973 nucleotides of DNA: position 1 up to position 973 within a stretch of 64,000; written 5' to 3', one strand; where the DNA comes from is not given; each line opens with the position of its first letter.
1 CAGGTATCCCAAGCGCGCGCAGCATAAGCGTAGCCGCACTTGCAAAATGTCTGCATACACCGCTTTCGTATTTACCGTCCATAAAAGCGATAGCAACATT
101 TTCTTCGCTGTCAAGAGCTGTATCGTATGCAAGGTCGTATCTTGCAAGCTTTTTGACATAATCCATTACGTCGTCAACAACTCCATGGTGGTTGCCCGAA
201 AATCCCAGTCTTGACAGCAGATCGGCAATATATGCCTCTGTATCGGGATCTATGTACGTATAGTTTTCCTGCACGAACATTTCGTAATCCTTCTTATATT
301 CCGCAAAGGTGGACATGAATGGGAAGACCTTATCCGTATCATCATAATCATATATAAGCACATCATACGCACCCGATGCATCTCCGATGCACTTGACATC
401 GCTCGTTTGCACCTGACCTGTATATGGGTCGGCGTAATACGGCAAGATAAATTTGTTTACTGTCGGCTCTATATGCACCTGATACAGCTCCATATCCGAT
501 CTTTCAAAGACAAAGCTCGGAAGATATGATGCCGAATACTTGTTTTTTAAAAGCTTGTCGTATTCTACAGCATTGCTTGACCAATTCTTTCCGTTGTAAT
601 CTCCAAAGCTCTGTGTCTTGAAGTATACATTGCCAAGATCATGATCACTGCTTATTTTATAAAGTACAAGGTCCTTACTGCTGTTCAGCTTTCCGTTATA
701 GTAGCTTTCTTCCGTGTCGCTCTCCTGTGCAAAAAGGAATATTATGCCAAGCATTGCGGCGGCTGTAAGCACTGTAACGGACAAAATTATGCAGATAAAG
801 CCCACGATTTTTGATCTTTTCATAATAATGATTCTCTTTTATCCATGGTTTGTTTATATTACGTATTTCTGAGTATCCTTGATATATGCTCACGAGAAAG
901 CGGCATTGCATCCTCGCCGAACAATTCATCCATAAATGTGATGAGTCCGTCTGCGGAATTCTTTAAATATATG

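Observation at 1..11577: Eight-gene operon built around membrane-tethered McrB-like GTPases: candidate undescribed McrBC-derived membrane system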

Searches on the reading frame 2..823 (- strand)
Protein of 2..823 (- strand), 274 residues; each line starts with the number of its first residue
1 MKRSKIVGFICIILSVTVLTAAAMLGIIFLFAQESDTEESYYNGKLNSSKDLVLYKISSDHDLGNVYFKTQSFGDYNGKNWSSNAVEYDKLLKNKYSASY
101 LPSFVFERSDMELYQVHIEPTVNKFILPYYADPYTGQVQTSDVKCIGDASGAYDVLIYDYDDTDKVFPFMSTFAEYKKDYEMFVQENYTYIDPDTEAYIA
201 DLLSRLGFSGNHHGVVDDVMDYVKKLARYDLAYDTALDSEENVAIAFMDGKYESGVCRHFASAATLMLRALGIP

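Call 10: search_protein_families(library=padloc, proteins=[window:2-823:-], max_evalue=0.1)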
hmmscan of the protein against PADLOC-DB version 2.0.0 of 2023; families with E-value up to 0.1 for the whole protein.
window:2-823:- (274 aa): 1 family
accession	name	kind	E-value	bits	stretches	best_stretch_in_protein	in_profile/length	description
PDLC04806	PDC-S02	-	0.042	11.1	1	180-226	175-223/324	-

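Call 11: search_protein_families(library=ncbifam, proteins=[window:2-823:-], max_evalue=0.1)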
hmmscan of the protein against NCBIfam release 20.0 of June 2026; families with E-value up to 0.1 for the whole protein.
window:2-823:- (274 aa): 0 families

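Call 12: search_protein_families(library=pfam, proteins=[window:2-823:-], max_evalue=1)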
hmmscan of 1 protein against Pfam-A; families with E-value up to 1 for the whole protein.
window:2-823:- (274 aa): 2 families
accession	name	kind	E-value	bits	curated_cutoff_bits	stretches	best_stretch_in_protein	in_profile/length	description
PF01841.26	Transglut_core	-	4.4e-07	30.6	23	1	216-274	18-71/108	Transglutaminase-like superfamily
PF11992.13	TgpA_N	-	0.11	11.9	30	1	59-135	228-297/333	TgpA N-terminal domain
